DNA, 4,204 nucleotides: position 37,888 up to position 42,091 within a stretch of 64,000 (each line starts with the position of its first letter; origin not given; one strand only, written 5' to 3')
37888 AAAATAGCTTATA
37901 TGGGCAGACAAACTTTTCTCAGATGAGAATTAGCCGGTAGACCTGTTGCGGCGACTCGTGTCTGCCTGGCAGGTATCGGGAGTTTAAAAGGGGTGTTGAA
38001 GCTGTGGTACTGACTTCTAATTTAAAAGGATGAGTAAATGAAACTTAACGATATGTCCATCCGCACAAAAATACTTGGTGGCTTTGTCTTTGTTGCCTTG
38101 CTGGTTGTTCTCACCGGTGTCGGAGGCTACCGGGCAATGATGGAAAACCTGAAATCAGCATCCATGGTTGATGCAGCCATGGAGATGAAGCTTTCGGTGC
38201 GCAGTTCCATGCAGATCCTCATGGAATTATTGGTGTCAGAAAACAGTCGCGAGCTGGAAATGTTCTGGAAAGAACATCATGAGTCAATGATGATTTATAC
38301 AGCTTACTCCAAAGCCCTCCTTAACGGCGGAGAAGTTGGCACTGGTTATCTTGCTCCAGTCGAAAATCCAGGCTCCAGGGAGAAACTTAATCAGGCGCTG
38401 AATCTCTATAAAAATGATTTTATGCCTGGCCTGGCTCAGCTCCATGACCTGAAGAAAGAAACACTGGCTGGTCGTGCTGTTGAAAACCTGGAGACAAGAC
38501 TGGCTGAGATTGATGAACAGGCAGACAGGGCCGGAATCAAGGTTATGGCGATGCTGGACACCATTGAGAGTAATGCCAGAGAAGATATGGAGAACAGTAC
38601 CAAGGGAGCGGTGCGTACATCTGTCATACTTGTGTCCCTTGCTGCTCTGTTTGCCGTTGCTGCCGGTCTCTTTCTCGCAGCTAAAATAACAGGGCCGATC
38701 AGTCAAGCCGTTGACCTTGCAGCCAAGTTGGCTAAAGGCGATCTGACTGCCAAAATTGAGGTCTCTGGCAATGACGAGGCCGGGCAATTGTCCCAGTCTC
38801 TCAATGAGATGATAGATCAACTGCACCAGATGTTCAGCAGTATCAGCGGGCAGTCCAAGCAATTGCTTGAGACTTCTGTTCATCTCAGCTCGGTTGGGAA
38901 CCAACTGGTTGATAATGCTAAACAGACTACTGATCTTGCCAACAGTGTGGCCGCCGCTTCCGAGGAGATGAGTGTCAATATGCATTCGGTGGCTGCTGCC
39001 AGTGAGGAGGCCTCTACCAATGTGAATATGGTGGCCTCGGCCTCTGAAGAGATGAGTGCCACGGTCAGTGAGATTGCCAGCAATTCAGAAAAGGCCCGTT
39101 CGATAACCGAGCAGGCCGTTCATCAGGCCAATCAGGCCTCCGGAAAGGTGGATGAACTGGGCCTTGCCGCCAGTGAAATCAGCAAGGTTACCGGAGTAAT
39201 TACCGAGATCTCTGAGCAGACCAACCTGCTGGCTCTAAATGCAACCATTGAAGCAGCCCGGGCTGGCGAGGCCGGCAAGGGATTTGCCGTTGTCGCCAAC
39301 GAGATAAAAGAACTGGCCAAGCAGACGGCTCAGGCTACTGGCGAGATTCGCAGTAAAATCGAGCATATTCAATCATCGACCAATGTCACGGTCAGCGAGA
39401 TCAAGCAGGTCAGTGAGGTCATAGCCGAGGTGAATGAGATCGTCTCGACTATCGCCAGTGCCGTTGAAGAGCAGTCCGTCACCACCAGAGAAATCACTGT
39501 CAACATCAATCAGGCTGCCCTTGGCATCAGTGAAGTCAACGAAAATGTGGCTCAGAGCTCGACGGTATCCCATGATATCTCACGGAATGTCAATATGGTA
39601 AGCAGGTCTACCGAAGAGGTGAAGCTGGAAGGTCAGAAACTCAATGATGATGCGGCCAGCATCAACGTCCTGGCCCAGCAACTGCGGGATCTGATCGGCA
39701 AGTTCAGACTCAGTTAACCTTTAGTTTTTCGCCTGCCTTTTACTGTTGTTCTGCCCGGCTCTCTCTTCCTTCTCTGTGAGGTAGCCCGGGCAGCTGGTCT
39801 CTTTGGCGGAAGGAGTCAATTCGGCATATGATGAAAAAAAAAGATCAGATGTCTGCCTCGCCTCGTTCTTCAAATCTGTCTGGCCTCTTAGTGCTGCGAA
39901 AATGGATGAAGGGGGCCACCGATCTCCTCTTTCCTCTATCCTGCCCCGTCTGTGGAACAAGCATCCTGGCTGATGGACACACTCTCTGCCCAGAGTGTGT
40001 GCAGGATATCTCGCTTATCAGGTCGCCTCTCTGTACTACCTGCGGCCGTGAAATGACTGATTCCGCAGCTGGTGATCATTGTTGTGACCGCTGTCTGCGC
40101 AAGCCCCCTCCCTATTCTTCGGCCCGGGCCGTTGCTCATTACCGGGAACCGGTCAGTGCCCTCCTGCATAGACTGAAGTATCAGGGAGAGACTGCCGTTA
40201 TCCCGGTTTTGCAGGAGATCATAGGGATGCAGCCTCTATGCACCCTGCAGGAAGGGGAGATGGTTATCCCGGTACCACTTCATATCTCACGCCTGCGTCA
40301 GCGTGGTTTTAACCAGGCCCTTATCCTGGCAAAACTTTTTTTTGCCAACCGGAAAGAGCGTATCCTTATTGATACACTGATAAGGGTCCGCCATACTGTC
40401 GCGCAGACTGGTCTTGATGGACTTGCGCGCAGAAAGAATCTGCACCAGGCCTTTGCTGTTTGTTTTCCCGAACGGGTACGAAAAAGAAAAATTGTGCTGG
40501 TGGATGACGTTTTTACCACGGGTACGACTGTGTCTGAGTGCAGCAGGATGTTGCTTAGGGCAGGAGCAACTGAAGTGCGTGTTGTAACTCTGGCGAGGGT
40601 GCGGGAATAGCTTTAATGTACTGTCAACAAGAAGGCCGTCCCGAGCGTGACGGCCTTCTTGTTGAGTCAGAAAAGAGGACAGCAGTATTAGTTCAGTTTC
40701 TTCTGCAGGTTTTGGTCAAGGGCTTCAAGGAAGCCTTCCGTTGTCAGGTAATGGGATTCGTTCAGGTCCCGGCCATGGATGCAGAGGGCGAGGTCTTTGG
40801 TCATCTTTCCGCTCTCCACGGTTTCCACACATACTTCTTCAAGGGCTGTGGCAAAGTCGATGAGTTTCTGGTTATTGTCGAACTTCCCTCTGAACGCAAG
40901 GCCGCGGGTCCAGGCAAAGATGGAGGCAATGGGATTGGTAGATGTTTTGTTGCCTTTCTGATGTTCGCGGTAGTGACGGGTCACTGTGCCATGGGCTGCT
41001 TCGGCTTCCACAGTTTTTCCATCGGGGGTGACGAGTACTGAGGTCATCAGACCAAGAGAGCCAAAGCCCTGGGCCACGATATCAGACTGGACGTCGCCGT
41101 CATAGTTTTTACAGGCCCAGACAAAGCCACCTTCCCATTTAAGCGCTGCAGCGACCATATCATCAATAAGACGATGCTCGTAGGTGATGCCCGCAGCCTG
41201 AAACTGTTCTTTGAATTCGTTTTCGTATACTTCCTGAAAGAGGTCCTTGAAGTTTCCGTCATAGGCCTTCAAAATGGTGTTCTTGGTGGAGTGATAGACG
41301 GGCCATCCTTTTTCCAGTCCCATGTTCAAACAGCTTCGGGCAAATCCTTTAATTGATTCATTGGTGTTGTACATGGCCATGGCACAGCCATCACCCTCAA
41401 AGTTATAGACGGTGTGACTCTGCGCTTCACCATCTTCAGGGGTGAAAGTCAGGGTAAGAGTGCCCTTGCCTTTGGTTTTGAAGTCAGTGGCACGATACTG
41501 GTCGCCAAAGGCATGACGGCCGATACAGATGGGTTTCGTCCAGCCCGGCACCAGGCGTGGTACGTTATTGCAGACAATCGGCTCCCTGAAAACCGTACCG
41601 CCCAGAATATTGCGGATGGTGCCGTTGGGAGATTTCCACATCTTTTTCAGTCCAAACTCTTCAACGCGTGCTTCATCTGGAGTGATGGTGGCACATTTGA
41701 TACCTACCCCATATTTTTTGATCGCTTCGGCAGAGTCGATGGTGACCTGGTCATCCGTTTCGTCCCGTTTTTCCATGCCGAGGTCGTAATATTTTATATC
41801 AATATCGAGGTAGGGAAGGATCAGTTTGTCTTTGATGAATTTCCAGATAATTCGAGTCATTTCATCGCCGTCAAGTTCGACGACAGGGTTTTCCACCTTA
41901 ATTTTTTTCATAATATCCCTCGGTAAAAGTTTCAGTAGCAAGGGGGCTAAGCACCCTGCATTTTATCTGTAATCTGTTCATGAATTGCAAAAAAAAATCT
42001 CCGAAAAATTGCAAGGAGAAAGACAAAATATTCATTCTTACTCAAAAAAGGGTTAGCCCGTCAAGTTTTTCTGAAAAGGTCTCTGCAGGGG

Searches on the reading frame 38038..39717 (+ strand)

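Call 62: search_protein_families(library=pfam, proteins=[window:38038-39717:+], max_evalue=0.00001)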
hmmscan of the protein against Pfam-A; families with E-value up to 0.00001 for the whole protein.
window:38038-39717:+ (559 aa): 2 families
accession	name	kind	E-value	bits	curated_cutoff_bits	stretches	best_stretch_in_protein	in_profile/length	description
PF00015.26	MCPsignal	-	5.2e-34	118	34.6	1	345-510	2-171/172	Methyl-accepting chemotaxis protein (MCP) signalling domain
PF00672.30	HAMP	-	7.5e-15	55.4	25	1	212-264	1-53/53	HAMP domain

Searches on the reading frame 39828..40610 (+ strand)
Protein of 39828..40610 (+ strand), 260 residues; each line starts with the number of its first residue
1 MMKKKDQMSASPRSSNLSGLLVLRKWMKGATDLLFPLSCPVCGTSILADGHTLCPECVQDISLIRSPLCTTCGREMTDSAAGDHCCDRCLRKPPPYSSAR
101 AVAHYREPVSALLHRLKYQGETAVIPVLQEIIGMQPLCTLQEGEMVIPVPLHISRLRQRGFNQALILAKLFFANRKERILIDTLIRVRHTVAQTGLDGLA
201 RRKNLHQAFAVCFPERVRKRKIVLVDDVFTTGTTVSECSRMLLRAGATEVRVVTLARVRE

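Call 62: search_protein_families(library=pfam, proteins=[window:39828-40610:+], max_evalue=0.00001)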
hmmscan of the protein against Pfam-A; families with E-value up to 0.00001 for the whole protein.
window:39828-40610:+ (260 aa): 2 families
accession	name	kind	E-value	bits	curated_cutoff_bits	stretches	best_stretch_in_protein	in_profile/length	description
PF18912.6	DZR_2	-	4.9e-12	45.9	27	1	31-90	2-56/56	Double zinc ribbon domain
PF00156.33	Pribosyltran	-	3.2e-07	30.3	26.3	1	216-258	84-126/158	Phosphoribosyl transferase domain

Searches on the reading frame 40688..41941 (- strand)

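Call 62: search_protein_families(library=pfam, proteins=[window:40688-41941:-], max_evalue=0.00001)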
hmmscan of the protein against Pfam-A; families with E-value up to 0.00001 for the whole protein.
window:40688-41941:- (417 aa): 1 family
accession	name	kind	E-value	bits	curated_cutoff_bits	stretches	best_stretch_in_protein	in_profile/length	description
PF00180.25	Iso_dh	-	4.4e-68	230.5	27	1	16-402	2-342/348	Isocitrate/isopropylmalate dehydrogenase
